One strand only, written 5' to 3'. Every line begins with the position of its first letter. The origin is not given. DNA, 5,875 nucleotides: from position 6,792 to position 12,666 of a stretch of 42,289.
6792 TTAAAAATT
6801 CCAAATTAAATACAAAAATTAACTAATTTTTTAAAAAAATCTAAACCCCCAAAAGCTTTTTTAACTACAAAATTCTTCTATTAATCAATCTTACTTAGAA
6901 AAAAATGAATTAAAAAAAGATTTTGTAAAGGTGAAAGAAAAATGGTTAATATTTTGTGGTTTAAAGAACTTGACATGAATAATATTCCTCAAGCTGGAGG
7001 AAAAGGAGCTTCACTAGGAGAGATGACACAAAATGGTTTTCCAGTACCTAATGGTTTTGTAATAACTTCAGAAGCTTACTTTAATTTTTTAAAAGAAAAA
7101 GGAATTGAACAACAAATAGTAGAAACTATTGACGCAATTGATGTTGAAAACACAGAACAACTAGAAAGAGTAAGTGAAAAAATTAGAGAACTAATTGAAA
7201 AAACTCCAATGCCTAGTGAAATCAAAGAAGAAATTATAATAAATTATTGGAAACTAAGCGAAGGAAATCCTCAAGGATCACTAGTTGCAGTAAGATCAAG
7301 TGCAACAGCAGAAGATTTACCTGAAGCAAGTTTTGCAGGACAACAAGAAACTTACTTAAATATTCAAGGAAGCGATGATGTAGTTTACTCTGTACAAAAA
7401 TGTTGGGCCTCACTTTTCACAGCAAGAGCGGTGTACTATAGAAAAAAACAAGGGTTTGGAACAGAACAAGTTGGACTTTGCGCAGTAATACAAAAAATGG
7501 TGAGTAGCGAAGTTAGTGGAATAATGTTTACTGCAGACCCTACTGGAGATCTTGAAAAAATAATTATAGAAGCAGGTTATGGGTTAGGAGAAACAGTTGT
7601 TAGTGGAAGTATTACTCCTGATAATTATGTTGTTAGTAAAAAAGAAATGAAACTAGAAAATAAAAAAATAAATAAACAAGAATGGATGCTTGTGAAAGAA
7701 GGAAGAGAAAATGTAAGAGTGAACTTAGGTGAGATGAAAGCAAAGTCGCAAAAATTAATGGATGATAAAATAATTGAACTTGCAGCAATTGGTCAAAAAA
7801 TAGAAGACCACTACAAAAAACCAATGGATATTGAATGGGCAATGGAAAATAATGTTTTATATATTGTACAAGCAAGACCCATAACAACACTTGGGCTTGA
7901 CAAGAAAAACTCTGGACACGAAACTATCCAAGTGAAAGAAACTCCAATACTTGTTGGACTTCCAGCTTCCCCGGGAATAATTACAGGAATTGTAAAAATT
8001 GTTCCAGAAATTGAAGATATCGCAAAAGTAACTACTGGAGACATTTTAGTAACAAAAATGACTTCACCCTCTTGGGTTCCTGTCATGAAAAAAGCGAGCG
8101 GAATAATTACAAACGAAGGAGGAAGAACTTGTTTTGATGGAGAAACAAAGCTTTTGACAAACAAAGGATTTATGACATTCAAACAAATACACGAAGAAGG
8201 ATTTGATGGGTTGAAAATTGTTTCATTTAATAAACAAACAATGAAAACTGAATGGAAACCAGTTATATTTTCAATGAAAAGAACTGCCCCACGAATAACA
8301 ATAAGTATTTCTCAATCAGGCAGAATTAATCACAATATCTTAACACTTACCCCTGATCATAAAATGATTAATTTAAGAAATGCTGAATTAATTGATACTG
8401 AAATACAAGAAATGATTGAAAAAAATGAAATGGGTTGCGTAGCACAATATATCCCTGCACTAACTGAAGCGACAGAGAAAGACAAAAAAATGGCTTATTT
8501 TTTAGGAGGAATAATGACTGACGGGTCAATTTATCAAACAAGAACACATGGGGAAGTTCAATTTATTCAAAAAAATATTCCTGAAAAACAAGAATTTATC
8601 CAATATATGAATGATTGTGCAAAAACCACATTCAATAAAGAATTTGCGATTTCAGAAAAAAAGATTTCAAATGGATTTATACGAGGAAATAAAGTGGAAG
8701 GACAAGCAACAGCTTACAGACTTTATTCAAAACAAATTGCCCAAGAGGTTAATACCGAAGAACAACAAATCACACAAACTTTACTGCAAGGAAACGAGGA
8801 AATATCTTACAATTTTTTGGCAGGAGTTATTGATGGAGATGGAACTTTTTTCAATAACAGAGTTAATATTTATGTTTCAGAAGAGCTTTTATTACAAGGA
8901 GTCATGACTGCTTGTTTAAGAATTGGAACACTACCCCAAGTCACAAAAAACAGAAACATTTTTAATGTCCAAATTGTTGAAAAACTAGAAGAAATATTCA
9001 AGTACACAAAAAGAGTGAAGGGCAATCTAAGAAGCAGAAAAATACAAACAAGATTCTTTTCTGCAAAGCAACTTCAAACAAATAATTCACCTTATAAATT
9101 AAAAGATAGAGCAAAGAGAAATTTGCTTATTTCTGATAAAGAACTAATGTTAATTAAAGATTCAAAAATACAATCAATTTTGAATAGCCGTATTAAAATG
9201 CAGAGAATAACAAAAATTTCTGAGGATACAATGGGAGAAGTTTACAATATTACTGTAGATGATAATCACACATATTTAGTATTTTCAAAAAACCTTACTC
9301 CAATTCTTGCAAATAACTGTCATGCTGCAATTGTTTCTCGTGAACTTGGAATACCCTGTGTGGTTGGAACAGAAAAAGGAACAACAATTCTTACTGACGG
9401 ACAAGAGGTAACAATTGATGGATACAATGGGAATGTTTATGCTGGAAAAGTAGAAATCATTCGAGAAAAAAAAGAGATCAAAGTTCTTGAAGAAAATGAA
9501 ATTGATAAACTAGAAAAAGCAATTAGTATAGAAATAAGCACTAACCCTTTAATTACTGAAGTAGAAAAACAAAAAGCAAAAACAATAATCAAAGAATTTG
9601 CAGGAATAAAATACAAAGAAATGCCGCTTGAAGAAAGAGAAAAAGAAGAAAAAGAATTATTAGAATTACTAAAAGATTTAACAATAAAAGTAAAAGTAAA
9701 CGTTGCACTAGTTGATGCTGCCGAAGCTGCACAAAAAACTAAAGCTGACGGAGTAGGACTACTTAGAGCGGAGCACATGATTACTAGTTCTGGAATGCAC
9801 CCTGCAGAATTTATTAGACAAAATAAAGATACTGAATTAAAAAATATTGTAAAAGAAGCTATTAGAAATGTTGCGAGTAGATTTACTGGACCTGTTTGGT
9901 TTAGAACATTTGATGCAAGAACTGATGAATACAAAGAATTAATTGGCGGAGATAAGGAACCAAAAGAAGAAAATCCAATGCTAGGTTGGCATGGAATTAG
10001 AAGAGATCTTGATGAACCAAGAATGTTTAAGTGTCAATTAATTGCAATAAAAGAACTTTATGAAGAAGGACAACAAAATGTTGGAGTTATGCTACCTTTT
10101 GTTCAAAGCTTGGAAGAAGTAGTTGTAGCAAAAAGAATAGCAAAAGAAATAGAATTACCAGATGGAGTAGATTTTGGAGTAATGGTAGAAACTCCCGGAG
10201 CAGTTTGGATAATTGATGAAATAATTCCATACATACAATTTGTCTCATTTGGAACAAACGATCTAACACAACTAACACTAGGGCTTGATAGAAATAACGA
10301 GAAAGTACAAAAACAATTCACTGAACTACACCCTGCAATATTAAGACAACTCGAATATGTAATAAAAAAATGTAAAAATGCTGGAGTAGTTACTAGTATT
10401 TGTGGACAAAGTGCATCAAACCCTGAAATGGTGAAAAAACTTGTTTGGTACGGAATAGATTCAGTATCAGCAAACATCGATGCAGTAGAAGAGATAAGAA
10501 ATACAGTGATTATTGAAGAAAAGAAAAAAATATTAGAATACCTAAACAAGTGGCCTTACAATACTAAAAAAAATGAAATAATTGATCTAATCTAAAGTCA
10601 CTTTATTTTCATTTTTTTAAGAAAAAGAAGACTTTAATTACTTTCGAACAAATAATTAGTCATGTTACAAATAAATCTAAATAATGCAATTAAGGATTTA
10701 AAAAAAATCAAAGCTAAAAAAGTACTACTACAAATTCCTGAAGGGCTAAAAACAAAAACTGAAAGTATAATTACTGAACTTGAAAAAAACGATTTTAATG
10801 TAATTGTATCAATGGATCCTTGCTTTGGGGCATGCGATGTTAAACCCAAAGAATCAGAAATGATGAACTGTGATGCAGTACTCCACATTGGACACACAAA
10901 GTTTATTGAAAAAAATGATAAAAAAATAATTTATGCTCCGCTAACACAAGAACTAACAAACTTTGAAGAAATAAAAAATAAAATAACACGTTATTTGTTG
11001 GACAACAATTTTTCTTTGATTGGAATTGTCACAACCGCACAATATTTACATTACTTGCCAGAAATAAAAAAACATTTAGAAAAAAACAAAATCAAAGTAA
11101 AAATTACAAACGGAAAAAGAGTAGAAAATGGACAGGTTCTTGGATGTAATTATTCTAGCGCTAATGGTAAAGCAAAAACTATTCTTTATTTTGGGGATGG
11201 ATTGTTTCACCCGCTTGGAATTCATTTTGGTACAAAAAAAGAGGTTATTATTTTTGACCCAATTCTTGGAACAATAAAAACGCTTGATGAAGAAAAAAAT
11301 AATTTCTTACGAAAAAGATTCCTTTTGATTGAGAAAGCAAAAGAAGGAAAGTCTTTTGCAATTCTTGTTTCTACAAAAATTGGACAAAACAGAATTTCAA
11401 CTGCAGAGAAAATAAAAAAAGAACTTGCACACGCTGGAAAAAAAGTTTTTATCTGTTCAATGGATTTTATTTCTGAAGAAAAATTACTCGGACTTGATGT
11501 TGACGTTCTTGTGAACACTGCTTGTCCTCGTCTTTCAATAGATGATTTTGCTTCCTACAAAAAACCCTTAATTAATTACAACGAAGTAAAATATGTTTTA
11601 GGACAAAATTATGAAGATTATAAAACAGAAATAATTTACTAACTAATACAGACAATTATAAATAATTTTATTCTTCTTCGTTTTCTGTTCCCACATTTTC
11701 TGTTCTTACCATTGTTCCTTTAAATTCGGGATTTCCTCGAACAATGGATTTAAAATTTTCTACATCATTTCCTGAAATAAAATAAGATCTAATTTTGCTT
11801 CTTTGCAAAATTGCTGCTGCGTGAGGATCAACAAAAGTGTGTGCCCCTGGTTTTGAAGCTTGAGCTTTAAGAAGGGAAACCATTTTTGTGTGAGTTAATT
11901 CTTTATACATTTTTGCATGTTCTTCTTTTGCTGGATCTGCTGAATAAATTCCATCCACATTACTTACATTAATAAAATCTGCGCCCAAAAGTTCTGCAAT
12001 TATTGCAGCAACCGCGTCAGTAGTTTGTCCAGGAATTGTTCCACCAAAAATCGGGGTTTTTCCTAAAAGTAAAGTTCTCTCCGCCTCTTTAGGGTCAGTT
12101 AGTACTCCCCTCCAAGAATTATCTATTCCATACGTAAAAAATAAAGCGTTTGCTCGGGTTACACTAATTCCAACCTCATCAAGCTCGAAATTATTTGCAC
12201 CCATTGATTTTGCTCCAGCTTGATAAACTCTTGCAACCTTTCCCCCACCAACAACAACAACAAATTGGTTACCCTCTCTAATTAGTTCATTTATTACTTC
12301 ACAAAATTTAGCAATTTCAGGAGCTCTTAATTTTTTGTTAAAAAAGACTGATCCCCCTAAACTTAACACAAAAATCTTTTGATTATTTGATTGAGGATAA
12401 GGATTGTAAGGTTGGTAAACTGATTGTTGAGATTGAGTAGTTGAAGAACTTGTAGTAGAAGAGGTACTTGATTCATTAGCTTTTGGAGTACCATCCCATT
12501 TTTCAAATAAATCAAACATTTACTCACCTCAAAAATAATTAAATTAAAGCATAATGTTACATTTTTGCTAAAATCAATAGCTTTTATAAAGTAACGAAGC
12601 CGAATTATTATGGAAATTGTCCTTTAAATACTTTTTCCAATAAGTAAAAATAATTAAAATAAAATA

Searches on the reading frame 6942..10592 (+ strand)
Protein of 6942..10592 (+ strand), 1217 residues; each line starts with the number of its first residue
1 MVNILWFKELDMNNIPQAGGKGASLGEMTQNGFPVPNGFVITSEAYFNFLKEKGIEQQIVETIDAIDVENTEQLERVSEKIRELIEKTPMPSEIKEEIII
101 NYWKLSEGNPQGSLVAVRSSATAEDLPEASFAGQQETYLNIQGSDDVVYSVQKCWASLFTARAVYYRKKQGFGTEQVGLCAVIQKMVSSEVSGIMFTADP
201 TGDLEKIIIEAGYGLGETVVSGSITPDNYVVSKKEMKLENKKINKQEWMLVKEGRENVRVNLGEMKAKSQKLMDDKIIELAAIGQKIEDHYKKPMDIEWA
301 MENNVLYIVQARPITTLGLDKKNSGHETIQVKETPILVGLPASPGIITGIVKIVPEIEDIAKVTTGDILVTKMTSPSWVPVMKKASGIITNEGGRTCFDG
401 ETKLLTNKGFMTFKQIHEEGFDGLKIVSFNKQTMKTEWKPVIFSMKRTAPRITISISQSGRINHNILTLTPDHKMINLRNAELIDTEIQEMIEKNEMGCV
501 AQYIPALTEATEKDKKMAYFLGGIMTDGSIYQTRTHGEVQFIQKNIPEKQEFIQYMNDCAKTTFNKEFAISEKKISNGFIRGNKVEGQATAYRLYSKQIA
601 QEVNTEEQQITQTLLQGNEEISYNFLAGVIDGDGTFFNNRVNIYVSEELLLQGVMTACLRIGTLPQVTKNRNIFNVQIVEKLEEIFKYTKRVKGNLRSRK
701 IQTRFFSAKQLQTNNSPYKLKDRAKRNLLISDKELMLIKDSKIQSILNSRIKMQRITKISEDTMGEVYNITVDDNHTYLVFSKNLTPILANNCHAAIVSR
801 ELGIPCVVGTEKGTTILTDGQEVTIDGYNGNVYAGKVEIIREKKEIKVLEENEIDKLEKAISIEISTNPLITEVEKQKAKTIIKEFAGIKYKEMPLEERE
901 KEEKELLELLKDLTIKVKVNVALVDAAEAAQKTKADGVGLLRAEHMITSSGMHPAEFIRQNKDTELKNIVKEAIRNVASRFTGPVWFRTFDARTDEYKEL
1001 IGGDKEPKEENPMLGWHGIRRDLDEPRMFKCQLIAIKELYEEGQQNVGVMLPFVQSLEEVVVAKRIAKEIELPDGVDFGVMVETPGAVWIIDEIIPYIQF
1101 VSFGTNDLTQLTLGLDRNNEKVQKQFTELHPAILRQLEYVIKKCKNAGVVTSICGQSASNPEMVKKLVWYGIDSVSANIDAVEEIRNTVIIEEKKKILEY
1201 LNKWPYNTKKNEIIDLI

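Call 23: search_protein_families(library=pfam, proteins=[window:6942-10592:+], max_evalue=0.001)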
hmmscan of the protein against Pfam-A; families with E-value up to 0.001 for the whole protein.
window:6942-10592:+ (1217 aa): 5 families
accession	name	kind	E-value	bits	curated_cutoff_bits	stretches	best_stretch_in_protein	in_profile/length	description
PF01326.24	PPDK_N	-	1.5e-110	370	27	1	17-329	3-324/328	Pyruvate phosphate dikinase, AMP/ATP-binding domain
PF02896.24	PEP-utilizers_C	-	3.9e-74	249.9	22.8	1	901-1189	5-288/293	PEP-utilising enzyme, PEP-binding domain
PF00391.29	PEP-utilizers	-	8e-25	86.7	23.1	2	792-830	34-72/72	PEP-utilising enzyme, mobile domain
PF14528.11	LAGLIDADG_3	-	7.9e-06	26.5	22.5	1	624-675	5-65/82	LAGLIDADG-like domain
PF14890.11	Intein_splicing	-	0.0001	22.6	35.8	1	414-780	13-148/155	Intein splicing domain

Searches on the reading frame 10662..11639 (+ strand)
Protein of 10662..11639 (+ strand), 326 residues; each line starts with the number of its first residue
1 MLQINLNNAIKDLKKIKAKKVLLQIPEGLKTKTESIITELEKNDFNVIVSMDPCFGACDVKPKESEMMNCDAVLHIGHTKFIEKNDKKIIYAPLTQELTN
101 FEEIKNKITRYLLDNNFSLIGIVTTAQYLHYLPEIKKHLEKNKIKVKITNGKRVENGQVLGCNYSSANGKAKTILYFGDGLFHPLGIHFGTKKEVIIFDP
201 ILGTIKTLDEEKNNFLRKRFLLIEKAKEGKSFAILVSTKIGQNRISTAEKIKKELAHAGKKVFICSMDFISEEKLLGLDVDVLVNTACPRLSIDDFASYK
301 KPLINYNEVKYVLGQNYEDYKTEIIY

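Call 23: search_protein_families(library=pfam, proteins=[window:10662-11639:+], max_evalue=0.001)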
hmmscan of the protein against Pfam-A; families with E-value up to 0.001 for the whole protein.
window:10662-11639:+ (326 aa): 1 family
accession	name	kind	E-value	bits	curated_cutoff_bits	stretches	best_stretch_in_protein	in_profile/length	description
PF01866.22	Diphthamide_syn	-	2.3e-79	267.4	33.2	1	26-318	2-299/302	Putative diphthamide synthesis protein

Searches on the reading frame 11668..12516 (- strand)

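Call 23: search_protein_families(library=pfam, proteins=[window:11668-12516:-], max_evalue=0.001)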
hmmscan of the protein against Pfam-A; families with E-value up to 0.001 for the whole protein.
window:11668-12516:- (282 aa): 1 family
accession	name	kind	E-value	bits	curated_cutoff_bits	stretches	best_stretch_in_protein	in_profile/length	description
PF00696.33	AA_kinase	-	1.6e-27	97.2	24.9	1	47-247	1-233/234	Amino acid kinase family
